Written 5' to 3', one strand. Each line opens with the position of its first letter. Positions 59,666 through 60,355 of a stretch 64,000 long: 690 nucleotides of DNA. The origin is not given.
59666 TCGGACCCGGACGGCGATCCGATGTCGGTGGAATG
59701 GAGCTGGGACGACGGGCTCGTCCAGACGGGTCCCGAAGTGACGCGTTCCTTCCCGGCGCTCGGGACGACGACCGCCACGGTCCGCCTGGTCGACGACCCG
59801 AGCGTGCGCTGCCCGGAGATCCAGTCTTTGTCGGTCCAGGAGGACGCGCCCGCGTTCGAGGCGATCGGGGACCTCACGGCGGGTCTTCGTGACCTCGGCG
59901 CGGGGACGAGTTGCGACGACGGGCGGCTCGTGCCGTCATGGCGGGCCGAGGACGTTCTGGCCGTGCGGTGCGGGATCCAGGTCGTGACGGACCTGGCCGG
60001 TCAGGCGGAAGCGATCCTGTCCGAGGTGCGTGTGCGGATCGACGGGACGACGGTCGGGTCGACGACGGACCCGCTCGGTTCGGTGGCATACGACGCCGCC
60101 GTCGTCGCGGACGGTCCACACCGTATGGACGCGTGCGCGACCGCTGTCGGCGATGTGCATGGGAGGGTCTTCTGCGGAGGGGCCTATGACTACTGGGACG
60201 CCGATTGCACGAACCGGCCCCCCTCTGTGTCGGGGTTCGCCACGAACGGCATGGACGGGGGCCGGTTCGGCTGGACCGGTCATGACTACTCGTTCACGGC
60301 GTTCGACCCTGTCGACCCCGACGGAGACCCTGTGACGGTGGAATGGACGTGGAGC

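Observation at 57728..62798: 1259-aa secreted protein built from six PKD-like/Cys-rich modules, with an adjacent single-module paralog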

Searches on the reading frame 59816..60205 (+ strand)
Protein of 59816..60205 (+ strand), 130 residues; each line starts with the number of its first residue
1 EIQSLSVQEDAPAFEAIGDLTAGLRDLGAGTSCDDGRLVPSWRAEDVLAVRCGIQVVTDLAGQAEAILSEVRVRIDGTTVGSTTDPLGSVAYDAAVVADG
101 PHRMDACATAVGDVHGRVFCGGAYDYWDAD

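Call 14: search_solved_structures(query=A1, max_evalue=10, show_alignments=2)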
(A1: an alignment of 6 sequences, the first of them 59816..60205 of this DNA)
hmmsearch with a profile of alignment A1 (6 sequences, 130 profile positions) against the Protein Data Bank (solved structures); distinct sequences matched with E-value up to 10: 6.
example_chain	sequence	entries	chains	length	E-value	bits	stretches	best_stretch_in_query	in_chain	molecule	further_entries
9uxs_A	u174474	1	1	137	0.28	14.3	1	43-126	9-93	single-domain antibody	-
7c2l_H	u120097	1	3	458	0.54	13.4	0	58-96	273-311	heavy chain of 4A8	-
1pa2_A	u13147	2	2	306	1.1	12.4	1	9-44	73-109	PEROXIDASE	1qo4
4a5g_A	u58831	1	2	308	1.1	12.3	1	8-43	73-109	ANIONIC PEROXIDASE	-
9x35_B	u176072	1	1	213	1.4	12.1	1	58-96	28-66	IgG1 Fc variant chain B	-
9x35_C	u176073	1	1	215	1.4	12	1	58-96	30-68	IgG1 Fc variant chain C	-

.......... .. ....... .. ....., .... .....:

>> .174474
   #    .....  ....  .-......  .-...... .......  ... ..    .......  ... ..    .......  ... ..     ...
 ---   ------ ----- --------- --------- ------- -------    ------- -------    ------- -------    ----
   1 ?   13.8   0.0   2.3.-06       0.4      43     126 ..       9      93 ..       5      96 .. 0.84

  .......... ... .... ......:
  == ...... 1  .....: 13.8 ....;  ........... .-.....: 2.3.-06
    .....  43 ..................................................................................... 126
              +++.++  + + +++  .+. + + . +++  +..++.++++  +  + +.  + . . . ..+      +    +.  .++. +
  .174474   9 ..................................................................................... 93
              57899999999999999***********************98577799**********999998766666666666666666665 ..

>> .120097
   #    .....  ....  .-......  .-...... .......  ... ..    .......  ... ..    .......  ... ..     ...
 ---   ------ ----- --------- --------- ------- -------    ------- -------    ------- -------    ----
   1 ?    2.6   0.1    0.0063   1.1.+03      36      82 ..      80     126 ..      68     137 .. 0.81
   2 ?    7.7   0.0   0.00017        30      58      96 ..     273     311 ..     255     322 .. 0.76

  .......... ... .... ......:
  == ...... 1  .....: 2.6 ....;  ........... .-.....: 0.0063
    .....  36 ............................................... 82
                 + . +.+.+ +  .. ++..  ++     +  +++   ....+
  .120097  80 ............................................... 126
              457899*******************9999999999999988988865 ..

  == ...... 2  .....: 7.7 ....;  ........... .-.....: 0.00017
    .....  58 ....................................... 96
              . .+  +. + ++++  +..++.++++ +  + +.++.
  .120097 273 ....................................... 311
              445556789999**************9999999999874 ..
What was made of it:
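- Tried and rejected: The PDB sequence search with the Ig-half profile gave only chance-level antibody hits (call 14).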

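Call 15: search_protein_families(library=pfam, alignment_id=A1, max_evalue=10)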
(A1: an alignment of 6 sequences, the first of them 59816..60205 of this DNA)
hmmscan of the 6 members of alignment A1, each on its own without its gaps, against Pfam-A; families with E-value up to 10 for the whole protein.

A. member 1, window:59816-60205:+ (130 aa): 1 family
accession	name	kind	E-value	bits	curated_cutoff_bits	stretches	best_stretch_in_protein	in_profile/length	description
PF22454.1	PQQ_syn_pqqF_N_2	-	0.21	12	27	1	15-69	28-79/147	PQQ synthase PqqF, N-terminal lobe domain 2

B. families by the number of members that match (of 6 scanned): 3 families
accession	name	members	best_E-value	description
PF17957.7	Big_7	1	0.021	Bacterial Ig domain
PF09122.16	DUF1930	1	0.05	Domain of unknown function (DUF1930)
PF22454.1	PQQ_syn_pqqF_N_2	1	0.21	PQQ synthase PqqF, N-terminal lobe domain 2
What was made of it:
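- On Big_7 bacterial Ig domain (PF17957): Scanning the isolated Ig halves gives 1 of 6 with E=0.021 (call 15).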

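Call 26: search_protein_representatives(alignment_id=A1)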
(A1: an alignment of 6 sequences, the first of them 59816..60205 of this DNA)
Query: 6 sequences, 130 profile positions. Proteins with E-value up to 0.001 (for the whole library): 710; up to 1e-10: 122; up to 1e-30: 13. The best 150 are listed.
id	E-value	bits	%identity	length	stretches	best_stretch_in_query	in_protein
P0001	8.9e-250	831.0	-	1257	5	1-130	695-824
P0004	3.1e-89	311.7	-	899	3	9-129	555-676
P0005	2.5e-75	266.7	-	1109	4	7-129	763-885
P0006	5.6e-73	259.2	-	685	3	9-130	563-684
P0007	7.6e-49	181.1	-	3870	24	54-110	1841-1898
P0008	2.1e-47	176.5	-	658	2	5-130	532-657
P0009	4.0e-47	175.5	-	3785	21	55-109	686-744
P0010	1.5e-45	170.4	-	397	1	3-130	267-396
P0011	7.9e-45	168.1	-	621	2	10-128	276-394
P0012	1.3e-44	167.4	-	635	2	6-123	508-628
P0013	3.9e-34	133.5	-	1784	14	54-109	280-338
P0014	9.9e-34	132.2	-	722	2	12-130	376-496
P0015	4.8e-33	130.0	-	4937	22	64-109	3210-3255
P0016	8.6e-26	106.5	-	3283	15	57-112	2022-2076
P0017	1.1e-25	106.2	-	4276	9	52-106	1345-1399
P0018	2.3e-25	105.1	-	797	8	53-109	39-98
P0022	2.1e-23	98.8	-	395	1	6-130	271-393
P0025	1.9e-22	95.7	-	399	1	5-129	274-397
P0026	7.1e-22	93.9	-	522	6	65-109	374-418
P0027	1.2e-21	93.1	-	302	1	8-130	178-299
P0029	3.9e-21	91.5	-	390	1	11-130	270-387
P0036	5.8e-20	87.7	-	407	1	7-128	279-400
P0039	1.9e-19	86.0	-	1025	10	59-119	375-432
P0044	1.3e-18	83.3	-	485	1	6-130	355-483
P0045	1.7e-18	83.0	-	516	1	8-130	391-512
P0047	4.2e-17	78.4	-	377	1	4-130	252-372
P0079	2.5e-13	66.2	-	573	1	10-129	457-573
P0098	3.3e-12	62.6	-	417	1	26-122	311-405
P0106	9.4e-12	61.1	-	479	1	3-129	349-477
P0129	1.4e-10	57.4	-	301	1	8-121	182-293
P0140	3.7e-10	56.0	-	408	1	14-129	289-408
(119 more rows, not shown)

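Call 27: search_protein_families(library=pfam, proteins=[P0018, P0026, P0039, P0013, P0004, P0006, P0022, P0025, P0027, P0044], max_evalue=0.01)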
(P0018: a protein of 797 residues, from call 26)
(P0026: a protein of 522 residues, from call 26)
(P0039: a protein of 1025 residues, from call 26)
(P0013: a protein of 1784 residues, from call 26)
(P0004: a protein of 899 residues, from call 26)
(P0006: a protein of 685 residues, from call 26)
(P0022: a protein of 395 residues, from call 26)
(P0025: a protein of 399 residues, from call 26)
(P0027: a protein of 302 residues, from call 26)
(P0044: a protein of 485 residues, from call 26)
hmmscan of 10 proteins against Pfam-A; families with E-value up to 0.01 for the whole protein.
P0018 (797 aa): 11 families
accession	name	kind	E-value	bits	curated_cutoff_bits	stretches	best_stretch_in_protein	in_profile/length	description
PF17957.7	Big_7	-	3.9e-132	431.5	24.1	8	122-190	1-70/70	Bacterial Ig domain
PF13750.12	Big_3_3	-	9.7e-35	120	27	6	267-340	3-77/157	Bacterial Ig-like domain (group 3)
PF19077.6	Big_13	-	1.2e-34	119.3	27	7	168-209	60-100/102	Bacterial Ig-like domain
PF02494.22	HYR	-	1.4e-16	61.1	21.7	0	184-209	57-81/81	HYR domain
PF11088.13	RL11D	-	1.3e-14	54.8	25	0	159-215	7-61/99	Glycoprotein encoding membrane proteins RL5A and RL6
PF14347.11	DUF4399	-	1.5e-10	41.7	28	0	558-589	55-90/91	Domain of unknown function (DUF4399)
PF16640.11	Big_3_5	-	1.3e-07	32.5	35.5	0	695-780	4-88/88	Bacterial Ig-like domain (group 3)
PF09134.16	Invasin_D3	-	0.00069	20.5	33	0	657-733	18-87/98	Invasin, domain 3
PF01835.25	MG2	-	0.00098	19.9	32.8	0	752-784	13-45/96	MG2 domain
PF12637.14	TSCPD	-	0.0059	17.3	22.8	0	485-554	11-80/88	TSCPD domain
PF00028.23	Cadherin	-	0.0084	16.9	28.8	0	563-589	64-90/93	Cadherin domain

P0026 (522 aa): 23 families
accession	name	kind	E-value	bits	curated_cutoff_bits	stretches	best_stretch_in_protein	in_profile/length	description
PF17957.7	Big_7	-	1.4e-54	183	24.1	6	6-70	1-70/70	Bacterial Ig domain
PF19077.6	Big_13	-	4.8e-45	152.7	27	6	111-177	30-102/102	Bacterial Ig-like domain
PF13750.12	Big_3_3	-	2e-30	106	27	5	313-375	5-67/157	Bacterial Ig-like domain (group 3)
PF09136.16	Glucodextran_B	-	1.6e-28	98.9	27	5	6-89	1-82/83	Glucodextranase, domain B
PF02494.22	HYR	-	5.6e-19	68.7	21.7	0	318-347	52-81/81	HYR domain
PF20164.4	GspA_SrpA_N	-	4.2e-15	56.6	27.4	0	137-177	72-113/117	GspA/SrpA SigLec-like domain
PF06832.18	BiPBP_C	-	1.9e-14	53.7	26.8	0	103-169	29-88/90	Penicillin-Binding Protein C-terminus Family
PF12245.14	Big_3_2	-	8.3e-12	45.8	23.3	0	310-349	80-122/122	Bacterial Ig-like domain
PF21865.2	TLN1-like_RS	-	8.9e-09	36.1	27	0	145-181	109-145/165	Talin 1-like, rod segment domain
PF17936.7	Big_6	-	1e-08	35.7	27.6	0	185-261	9-81/83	Bacterial Ig domain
PF21226.3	MalQ_N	-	1.3e-08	35.6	24.1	0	80-163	11-82/91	MalQ N-terminal beta sandwich domain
PF14347.11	DUF4399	-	2.8e-08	34.5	28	0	217-261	44-90/91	Domain of unknown function (DUF4399)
PF06744.18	IcmF_C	-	4.2e-07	30.5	26.7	0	371-416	6-52/106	Type VI secretion protein IcmF C2-like domain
PF16640.11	Big_3_5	-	7.4e-07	30.1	35.5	0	279-347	14-87/88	Bacterial Ig-like domain (group 3)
PF07703.20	A2M_BRD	-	1.1e-06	29.4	22.7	0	60-127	38-104/140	Alpha-2-macroglobulin bait region domain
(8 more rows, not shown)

P0039 (1025 aa): 6 families
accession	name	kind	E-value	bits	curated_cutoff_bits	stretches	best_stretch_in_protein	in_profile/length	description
PF17957.7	Big_7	-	4e-195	633.3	24.1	10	743-809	1-68/70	Bacterial Ig domain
PF13750.12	Big_3_3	-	1.1e-32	113.3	27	3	889-951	3-58/157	Bacterial Ig-like domain (group 3)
PF19077.6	Big_13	-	9.6e-18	65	27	1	892-926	63-100/102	Bacterial Ig-like domain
PF15418.12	DUF4625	-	3.7e-08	34.1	27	0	736-781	7-61/131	Domain of unknown function (DUF4625)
PF16820.11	PKD_3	-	0.0032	17.7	26.3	0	742-795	1-54/68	PKD-like domain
PF11797.14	WxLIP_HBD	-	0.0086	16.5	28.9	0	882-927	86-131/138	WxL Interacting Protein, host binding domain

P0013 (1784 aa): 10 families
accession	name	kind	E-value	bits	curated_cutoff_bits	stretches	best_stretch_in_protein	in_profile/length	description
PF17957.7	Big_7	-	9e-240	776.3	24.1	14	824-891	1-70/70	Bacterial Ig domain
PF13750.12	Big_3_3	-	8.3e-61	204.7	27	7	781-853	3-78/157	Bacterial Ig-like domain (group 3)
PF19077.6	Big_13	-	5.7e-34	117.1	27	2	766-818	48-100/102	Bacterial Ig-like domain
PF06832.18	BiPBP_C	-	4e-17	62.3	26.8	0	77-155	6-84/90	Penicillin-Binding Protein C-terminus Family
PF02494.22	HYR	-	5.8e-16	59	21.7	0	973-1003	52-81/81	HYR domain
PF16355.11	DUF4982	-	4.5e-12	46.2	23.9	0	1041-1088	15-61/61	Domain of unknown function (DUF4982)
PF11088.13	RL11D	-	4.2e-08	33.8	25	0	212-264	8-61/99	Glycoprotein encoding membrane proteins RL5A and RL6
PF08940.17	DUF1918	-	5.8e-05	23.1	24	0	1056-1073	34-55/58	Domain of unknown function (DUF1918)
PF14347.11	DUF4399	-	0.00035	21.3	28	0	323-354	55-90/91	Domain of unknown function (DUF4399)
PF09134.16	Invasin_D3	-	0.0032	18.4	33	1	330-402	21-89/98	Invasin, domain 3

P0004 (899 aa): 5 families
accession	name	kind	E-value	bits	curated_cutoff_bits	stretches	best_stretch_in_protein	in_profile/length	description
PF18911.6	PKD_4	-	3.5e-11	43.5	27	1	494-526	23-56/85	PKD domain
PF00092.34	VWA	-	1.1e-08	36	23.8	1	36-220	1-162/174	von Willebrand factor type A domain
PF13519.12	VWA_2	-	2.5e-06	28.5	27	1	37-157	1-106/107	von Willebrand factor type A domain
PF00801.26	PKD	-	6.3e-06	26.5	23.5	0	701-745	13-60/80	PKD domain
PF25106.1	VWA_4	-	7.2e-05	22.9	27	1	37-126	2-90/169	von Willebrand factor A domain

P0006 (685 aa): 2 families
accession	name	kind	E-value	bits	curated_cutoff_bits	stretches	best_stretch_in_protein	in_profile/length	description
PF18911.6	PKD_4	-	8.8e-19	67.8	27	2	494-549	17-72/85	PKD domain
PF00801.26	PKD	-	2.1e-13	50.5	23.5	2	283-336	17-71/80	PKD domain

P0022 (395 aa): 4 families
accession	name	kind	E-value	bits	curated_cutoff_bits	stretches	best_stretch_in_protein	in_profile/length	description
PF00801.26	PKD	-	4.4e-08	33.5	23.5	1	201-256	16-69/80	PKD domain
PF18911.6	PKD_4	-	4.6e-07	30.2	27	1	209-256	26-72/85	PKD domain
PF03422.21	CBM_6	-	1.8e-06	28.7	28.9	1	63-166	20-124/125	Carbohydrate binding module (family 6)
PF17957.7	Big_7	-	0.00026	22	24.1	0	325-369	26-70/70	Bacterial Ig domain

P0025 (399 aa): 1 family
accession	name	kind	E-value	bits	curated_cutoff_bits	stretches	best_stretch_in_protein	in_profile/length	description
PF18911.6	PKD_4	-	3.5e-05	24.2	27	1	219-267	23-73/85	PKD domain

P0027 (302 aa): 3 families
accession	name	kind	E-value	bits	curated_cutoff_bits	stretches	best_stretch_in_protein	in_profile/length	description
PF18911.6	PKD_4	-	2.9e-09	37.3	27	1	112-163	22-72/85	PKD domain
PF00801.26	PKD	-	2.2e-07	31.2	23.5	1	107-162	14-68/80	PKD domain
PF17957.7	Big_7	-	0.0023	19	24.1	0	237-272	32-67/70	Bacterial Ig domain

P0044 (485 aa): 3 families
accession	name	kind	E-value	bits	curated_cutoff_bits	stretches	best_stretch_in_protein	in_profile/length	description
PF18911.6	PKD_4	-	1.7e-11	44.4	27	1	285-342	20-74/85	PKD domain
PF00801.26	PKD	-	1e-10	41.9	23.5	1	282-341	14-70/80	PKD domain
PF17957.7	Big_7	-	2.2e-05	25.5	24.1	1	413-454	29-69/70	Bacterial Ig domain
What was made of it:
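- On CBM6 / CBM35 / CBM36 clan: The best family member, P0022, scores 28.7 bits against a cut-off of 28.9 (call 27).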

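Call 33: predict_structure(alignment_id=A1)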
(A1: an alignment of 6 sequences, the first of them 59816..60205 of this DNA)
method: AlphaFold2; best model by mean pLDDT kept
length: 130 residues; sequences in the alignment: 6
mean_pLDDT: 85.9   pTM: 0.76
mean pLDDT of the five models: 85.9, 83.1, 78.4, 68.2, 66.4
residues with pLDDT >= 90: 79; 70-90: 34; 50-70: 9; < 50: 8
segments of 3 or more residues with pLDDT < 50: 1-8
pLDDT, mean of each block of 10 residues (from residue 1): 46 63 93 96 93 93 81 95 93 92 95 84 93
secondary structure, 60 per line:
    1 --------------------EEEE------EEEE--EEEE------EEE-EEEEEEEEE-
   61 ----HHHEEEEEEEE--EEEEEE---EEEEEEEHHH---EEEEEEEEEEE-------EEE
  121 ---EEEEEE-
elements in order: E21-24 E31-34 E37-40 E47-49 E51-59 E68-75 E78-83 E87-93 E100-110 E118-120 E124-129

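Call 36: list_cluster_members(proteins=[P0004, P0005, P0006, P0008, P0011, P0012, P0014, P0022, P0025, P0029])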
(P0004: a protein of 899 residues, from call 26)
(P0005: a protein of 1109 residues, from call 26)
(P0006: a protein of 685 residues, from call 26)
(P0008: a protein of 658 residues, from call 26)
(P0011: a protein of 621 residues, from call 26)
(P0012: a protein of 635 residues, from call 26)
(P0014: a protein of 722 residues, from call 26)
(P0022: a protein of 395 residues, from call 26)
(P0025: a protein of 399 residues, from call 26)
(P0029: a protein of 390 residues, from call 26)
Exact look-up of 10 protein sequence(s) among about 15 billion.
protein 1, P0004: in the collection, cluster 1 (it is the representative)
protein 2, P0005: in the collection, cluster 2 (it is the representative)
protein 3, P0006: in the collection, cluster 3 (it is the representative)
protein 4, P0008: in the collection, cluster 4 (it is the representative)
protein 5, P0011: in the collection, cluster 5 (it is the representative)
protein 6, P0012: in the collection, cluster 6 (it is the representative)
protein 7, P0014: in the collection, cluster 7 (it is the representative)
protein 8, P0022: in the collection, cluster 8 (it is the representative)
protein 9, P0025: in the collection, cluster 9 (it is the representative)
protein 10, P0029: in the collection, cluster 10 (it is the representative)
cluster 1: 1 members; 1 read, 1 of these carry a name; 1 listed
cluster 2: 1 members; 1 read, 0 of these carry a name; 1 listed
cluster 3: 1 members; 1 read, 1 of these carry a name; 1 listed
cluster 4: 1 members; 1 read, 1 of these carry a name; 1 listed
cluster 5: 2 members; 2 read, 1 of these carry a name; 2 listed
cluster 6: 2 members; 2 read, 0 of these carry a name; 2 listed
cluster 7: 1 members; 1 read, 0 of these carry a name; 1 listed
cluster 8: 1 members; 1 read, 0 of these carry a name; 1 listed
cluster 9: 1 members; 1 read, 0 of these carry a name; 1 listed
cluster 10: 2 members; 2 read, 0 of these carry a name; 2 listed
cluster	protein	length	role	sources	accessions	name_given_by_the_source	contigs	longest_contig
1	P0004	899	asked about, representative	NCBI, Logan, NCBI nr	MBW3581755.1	MAG: VWA domain-containing protein [Euryarchaeota archaeon] | VWA domain-containing protein [Euryarchaeota archaeon]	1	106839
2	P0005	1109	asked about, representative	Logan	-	-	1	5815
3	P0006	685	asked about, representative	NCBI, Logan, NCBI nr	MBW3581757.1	MAG: PKD domain-containing protein [Euryarchaeota archaeon] | PKD domain-containing protein [Euryarchaeota archaeon]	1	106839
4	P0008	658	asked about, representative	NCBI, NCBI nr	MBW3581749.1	MAG: hypothetical protein KY455_01500 [Euryarchaeota archaeon] | hypothetical protein [Euryarchaeota archaeon]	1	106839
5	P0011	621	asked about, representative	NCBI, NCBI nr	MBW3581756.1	MAG: hypothetical protein KY455_01535 [Euryarchaeota archaeon] | hypothetical protein [Euryarchaeota archaeon]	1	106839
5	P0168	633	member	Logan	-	-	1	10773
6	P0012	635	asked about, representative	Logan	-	-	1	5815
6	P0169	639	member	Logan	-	-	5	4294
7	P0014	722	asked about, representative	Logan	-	-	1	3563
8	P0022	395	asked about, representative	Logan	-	-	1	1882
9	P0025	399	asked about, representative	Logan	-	-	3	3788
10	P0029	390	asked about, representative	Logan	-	-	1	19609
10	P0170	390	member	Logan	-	-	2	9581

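Call 37: find_encoding_contigs(protein=P0140, flank=8000, max_places=3)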
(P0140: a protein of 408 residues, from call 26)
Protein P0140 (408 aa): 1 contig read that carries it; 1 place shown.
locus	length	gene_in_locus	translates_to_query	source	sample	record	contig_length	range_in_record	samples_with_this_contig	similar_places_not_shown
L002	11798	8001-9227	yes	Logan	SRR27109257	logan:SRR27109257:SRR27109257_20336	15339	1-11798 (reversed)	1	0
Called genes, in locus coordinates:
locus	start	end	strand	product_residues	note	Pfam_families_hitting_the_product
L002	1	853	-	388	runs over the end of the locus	PF00108:Thiolase_N, PF02803:Thiolase_C, PF22691:Thiolase_C_1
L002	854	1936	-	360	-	PF08540:HMG_CoA_synt_C (faint), PF08541:ACP_syn_III_C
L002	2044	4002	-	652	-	PF01702:TGT, PF14810:TGT_C2, PF01472:PUA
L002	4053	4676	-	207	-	-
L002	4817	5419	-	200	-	PF04519:Bactofilin (weak)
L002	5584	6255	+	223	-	PF00293:NUDIX, PF21906:WHD_NrtR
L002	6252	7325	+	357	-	PF02445:NadA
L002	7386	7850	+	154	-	PF00583:Acetyltransf_1, PF13673:Acetyltransf_10 (weak), PF13508:Acetyltransf_7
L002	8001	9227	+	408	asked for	PF17957:Big_7 (faint), PF00801:PKD (faint), PF18911:PKD_4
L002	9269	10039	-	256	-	PF03447:NAD_binding_3, PF01958:Asp_DH_C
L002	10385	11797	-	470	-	?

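Call 41: find_encoding_contigs(protein=P0004, flank=10000, max_places=3)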
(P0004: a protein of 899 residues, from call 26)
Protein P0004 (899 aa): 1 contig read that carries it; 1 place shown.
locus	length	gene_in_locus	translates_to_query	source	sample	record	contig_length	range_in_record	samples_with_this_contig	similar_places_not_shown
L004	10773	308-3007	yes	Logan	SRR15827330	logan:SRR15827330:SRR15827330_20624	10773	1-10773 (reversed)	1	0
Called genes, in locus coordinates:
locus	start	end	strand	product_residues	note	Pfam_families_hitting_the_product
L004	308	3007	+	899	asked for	PF00092:VWA, PF13519:VWA_2 (weak), PF00801:PKD (faint), PF18911:PKD_4 (faint)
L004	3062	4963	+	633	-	PF18911:PKD_4 (faint)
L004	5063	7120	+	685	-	PF00801:PKD (weak), PF18911:PKD_4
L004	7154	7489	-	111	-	-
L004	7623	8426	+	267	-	PF01135:PCMT, PF13489:Methyltransf_23, PF02353:CMAS, PF01209:Ubie_methyltran, PF13847:Methyltransf_31, PF08241:Methyltransf_11, PF08242:Methyltransf_12, PF13649:Methyltransf_25, +1 more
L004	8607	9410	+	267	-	PF13489:Methyltransf_23 (weak), PF01209:Ubie_methyltran, PF08241:Methyltransf_11, PF08242:Methyltransf_12, PF13649:Methyltransf_25, PF13847:Methyltransf_31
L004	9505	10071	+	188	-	PF02566:OsmC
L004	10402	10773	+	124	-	?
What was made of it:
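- The second paralogue cluster (L004) and the P0140 locus (L002) have no PAP2 neighbour (calls 37, 41).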
